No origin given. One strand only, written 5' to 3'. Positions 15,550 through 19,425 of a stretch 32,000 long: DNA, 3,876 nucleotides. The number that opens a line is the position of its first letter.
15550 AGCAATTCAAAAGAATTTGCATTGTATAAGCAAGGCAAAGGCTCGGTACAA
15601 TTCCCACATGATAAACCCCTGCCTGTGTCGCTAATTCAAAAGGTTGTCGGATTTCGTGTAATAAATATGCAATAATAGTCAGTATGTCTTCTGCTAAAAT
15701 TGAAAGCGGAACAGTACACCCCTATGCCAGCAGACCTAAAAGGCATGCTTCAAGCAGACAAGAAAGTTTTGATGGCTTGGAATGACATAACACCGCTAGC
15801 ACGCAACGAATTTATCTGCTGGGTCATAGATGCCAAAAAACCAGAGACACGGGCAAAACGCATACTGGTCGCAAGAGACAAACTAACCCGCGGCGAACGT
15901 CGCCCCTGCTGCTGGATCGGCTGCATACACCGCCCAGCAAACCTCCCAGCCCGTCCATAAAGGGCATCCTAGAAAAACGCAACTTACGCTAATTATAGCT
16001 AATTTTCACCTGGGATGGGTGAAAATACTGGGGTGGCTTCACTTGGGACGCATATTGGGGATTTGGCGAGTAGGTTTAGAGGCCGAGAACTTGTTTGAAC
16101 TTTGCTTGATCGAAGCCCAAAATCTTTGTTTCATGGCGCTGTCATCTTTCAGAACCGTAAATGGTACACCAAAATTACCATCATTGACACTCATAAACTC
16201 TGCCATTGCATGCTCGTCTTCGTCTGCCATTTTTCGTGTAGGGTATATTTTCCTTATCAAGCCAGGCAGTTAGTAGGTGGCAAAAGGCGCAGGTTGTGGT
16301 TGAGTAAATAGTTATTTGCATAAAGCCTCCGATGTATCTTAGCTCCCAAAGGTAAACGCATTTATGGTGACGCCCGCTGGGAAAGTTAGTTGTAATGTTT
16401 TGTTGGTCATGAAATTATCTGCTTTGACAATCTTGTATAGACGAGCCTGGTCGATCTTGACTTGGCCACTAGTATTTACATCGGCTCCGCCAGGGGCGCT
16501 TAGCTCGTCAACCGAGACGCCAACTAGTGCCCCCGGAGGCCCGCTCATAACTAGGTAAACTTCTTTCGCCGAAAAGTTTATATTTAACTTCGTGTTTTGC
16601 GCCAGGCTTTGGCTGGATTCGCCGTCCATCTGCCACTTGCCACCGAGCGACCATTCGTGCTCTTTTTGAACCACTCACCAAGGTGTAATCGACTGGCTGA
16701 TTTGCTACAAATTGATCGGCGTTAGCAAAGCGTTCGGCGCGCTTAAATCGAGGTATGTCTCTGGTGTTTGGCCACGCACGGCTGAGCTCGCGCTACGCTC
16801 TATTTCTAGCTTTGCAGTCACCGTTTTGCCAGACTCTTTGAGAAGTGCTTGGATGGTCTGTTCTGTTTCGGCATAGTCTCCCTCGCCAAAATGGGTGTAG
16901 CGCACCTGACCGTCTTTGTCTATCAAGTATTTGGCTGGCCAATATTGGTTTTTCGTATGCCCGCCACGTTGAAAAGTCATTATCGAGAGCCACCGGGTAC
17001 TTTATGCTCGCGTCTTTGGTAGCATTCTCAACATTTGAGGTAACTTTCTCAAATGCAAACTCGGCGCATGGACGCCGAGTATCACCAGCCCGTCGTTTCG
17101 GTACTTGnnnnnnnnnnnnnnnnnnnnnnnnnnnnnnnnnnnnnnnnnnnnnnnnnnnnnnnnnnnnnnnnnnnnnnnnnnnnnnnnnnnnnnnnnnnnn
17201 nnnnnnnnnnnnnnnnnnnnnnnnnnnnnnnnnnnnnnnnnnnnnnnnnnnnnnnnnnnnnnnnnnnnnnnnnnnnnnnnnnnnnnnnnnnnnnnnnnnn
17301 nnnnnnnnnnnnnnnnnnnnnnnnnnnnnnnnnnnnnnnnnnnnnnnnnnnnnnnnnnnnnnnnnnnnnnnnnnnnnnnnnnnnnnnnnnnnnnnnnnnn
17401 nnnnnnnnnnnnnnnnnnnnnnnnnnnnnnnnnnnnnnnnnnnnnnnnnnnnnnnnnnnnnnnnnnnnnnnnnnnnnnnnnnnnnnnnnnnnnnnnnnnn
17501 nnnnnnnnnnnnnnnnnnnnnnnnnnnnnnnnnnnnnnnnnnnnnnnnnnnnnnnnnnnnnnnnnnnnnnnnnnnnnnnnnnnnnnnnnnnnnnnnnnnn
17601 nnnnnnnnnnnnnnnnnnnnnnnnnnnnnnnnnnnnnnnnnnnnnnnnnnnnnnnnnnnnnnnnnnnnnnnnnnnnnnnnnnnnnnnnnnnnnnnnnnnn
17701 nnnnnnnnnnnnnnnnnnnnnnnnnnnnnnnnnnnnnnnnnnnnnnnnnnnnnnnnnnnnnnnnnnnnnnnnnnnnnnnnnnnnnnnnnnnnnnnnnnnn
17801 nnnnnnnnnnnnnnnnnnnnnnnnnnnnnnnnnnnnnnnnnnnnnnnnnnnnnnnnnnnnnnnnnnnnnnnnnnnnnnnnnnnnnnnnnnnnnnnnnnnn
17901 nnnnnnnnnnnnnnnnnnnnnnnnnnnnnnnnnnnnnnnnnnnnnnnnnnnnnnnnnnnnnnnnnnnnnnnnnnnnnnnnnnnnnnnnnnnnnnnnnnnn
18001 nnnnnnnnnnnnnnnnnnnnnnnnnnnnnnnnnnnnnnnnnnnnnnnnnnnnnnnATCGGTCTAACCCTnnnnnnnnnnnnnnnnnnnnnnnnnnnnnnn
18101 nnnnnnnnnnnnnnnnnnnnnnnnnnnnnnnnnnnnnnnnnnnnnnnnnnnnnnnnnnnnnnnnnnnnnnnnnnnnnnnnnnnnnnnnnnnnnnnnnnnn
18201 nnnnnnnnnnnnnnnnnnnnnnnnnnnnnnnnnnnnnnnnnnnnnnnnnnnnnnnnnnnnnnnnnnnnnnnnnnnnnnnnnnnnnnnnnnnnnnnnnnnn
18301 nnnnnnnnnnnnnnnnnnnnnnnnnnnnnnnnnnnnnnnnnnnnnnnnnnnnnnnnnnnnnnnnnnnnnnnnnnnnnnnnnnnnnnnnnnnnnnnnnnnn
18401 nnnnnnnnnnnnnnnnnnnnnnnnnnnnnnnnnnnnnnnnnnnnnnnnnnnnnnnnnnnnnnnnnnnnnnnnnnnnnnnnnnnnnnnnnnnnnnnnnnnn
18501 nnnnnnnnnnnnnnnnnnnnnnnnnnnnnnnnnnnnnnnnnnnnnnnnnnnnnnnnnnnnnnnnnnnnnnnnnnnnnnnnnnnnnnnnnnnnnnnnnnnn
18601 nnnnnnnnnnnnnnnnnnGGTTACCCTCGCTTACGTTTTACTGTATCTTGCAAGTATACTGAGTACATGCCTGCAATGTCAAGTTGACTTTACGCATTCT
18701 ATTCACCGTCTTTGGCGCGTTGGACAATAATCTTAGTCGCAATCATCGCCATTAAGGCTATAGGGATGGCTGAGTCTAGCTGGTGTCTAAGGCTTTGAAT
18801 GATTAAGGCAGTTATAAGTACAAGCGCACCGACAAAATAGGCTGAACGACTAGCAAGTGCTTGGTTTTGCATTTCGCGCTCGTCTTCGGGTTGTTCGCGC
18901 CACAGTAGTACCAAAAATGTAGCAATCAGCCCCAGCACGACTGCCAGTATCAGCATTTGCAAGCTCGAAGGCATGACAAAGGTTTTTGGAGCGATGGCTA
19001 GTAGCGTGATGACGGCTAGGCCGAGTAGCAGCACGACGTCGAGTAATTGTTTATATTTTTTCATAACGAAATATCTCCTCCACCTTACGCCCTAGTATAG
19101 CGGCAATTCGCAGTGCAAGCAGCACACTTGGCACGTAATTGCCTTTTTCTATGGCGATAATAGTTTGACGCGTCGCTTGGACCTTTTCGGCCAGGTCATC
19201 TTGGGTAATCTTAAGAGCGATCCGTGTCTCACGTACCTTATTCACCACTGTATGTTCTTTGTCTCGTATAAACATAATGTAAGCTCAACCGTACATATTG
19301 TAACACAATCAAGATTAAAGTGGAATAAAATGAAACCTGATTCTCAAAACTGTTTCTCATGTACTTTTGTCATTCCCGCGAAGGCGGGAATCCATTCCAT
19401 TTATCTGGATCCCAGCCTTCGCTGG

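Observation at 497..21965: Same-orientation repeat family that cuts the island into five modules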

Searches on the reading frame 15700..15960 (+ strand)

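Call 84: search_protein_families(library=pfam, proteins=[window:15700-15960:+], max_evalue=0.01)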
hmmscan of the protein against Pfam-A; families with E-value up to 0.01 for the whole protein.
window:15700-15960:+ (86 aa): 1 family
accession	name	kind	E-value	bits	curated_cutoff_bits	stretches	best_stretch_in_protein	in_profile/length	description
PF13376.11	OmdA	-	1.8e-17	63.5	25.6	1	9-65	4-60/60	Bacteriocin-protection, YdeI or OmpD-Associated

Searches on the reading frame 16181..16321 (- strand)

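Call 84: search_protein_families(library=pfam, proteins=[window:16181-16321:-], max_evalue=0.01)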
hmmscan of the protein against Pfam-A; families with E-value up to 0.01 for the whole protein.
window:16181-16321:- (46 aa): 1 family
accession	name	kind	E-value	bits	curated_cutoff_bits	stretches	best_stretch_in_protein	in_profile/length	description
PF00462.30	Glutaredoxin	-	0.00012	22.7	22.9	1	3-29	1-27/60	Glutaredoxin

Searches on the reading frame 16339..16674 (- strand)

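Call 23: search_protein_families(library=pfam, proteins=[window:16339-16674:-], max_evalue=0.01)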
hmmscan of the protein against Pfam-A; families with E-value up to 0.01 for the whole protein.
window:16339-16674:- (111 aa): 1 family
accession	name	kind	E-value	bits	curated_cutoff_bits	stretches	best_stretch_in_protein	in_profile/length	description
PF17991.7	Thioredoxin_10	-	2.1e-23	83.9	27.1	1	3-110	34-142/142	Thioredoxin like C-terminal domain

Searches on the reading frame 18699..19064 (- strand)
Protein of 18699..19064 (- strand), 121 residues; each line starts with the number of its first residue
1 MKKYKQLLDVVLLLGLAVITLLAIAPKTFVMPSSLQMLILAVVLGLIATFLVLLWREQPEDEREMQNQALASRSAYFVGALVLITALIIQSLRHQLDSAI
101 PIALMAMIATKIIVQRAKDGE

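Call 24: search_protein_families(library=pfam, proteins=[window:18699-19064:-], max_evalue=0.01)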
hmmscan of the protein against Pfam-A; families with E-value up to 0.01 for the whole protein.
window:18699-19064:- (121 aa): 3 families
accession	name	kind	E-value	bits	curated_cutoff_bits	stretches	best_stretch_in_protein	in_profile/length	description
PF09925.14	DUF2157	-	0.001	19.2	32.4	1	12-101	44-123/146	Predicted membrane protein (DUF2157)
PF20176.3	DUF6541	-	0.0078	15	29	1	13-90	28-107/646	Family of unknown function (DUF6541)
PF13194.11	DUF4010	-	0.0088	16.2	30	0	15-100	70-153/210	Domain of unknown function (DUF4010)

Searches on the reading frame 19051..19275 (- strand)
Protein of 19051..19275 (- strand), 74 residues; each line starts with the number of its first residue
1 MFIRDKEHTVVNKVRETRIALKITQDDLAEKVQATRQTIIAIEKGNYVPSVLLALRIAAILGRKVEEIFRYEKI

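Call 30: search_protein_families(library=pfam, proteins=[window:19051-19275:-], max_evalue=0.1)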
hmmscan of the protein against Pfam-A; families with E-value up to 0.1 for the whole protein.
window:19051-19275:- (74 aa): 6 families
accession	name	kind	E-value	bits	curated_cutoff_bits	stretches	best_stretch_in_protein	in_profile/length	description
PF01381.28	HTH_3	-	1.1e-10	41.8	23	1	14-68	1-55/55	Helix-turn-helix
PF12844.13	HTH_19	-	3e-09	37.1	30.2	1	13-62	3-52/64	Helix-turn-helix domain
PF13560.12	HTH_31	-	1.4e-05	25.8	27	1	14-67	6-60/64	Helix-turn-helix domain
PF13443.12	HTH_26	-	0.00068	20.3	22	1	16-73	4-62/63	Cro/C1-type HTH DNA-binding domain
PF13413.12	HTH_25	-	0.0012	19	24.6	1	15-47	3-35/62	Helix-turn-helix domain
PF13545.12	HTH_Crp_2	-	0.002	18.5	27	1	16-40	16-40/70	Crp-like helix-turn-helix domain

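Call 92: find_encoding_contigs(protein=window:19051-19275:-, flank=10000, max_places=6)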
Protein window:19051-19275:- (74 aa): no gene with exactly this product is on record in the collection.
